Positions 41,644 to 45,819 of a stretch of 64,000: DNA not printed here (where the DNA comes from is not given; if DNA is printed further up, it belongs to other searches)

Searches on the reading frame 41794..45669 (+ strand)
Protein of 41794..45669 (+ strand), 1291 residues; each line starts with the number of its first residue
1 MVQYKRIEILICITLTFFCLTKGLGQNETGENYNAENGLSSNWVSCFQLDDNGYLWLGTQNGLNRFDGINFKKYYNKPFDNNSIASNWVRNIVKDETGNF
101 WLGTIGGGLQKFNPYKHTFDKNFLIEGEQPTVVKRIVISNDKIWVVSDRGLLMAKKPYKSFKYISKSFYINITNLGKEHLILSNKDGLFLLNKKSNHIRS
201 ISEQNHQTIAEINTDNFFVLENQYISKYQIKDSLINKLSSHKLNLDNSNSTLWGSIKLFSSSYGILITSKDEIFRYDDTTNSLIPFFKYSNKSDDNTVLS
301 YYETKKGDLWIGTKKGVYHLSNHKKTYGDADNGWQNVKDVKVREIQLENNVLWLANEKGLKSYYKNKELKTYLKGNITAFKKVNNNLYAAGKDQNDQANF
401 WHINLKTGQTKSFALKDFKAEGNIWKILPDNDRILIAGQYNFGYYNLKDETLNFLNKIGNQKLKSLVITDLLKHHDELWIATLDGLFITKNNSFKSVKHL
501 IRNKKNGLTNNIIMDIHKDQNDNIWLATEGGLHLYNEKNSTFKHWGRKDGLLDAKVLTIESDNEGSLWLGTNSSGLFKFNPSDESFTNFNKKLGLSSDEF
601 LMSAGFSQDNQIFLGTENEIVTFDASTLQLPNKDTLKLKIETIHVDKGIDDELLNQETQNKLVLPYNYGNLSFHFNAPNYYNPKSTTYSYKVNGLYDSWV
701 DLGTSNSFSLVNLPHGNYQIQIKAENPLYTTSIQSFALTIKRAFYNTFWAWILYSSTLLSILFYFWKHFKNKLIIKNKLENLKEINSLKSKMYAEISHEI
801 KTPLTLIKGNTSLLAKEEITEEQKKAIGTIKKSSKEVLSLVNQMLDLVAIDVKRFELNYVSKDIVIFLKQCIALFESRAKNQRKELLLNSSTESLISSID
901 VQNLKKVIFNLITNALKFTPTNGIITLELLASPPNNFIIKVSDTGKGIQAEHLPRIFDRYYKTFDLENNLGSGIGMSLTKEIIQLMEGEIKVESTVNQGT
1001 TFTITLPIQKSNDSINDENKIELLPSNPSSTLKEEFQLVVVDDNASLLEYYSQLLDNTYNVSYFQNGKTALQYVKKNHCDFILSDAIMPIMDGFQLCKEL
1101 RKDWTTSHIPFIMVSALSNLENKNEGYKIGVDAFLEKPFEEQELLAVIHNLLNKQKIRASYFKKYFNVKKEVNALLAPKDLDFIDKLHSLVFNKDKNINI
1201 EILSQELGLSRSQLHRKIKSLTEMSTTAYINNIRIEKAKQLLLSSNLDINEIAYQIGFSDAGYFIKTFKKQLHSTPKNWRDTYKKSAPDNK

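Call 106: search_protein_families(library=pfam, proteins=[window:41794-45669:+], max_evalue=0.001)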
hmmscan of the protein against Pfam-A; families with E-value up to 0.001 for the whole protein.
window:41794-45669:+ (1291 aa): 7 families
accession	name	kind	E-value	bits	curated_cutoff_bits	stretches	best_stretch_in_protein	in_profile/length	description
PF02518.31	HATPase_c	-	1e-25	90.7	26.4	1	900-1009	2-110/111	Histidine kinase-, DNA gyrase B-, and HSP90-like ATPase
PF00072.30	Response_reg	-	3.6e-24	85.5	30.2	1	1039-1148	2-110/111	Response regulator receiver domain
PF12833.13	HTH_18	-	2.6e-22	79.3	33.6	1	1203-1281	1-79/80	Helix-turn-helix domain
PF07494.17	Reg_prop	-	3.5e-21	73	20.4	1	38-61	1-24/24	Two component regulator propeller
PF00512.31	HisKA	-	2.8e-15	56.6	26.9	1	789-851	2-64/66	His Kinase A (phospho-acceptor) domain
PF00165.29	HTH_AraC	-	1.6e-13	50.8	26.6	1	1243-1280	2-41/42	Bacterial regulatory helix-turn-helix proteins, AraC family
PF07495.19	Y_Y_Y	-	3.4e-10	40.1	26.6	1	679-739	1-61/65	Y_Y_Y domain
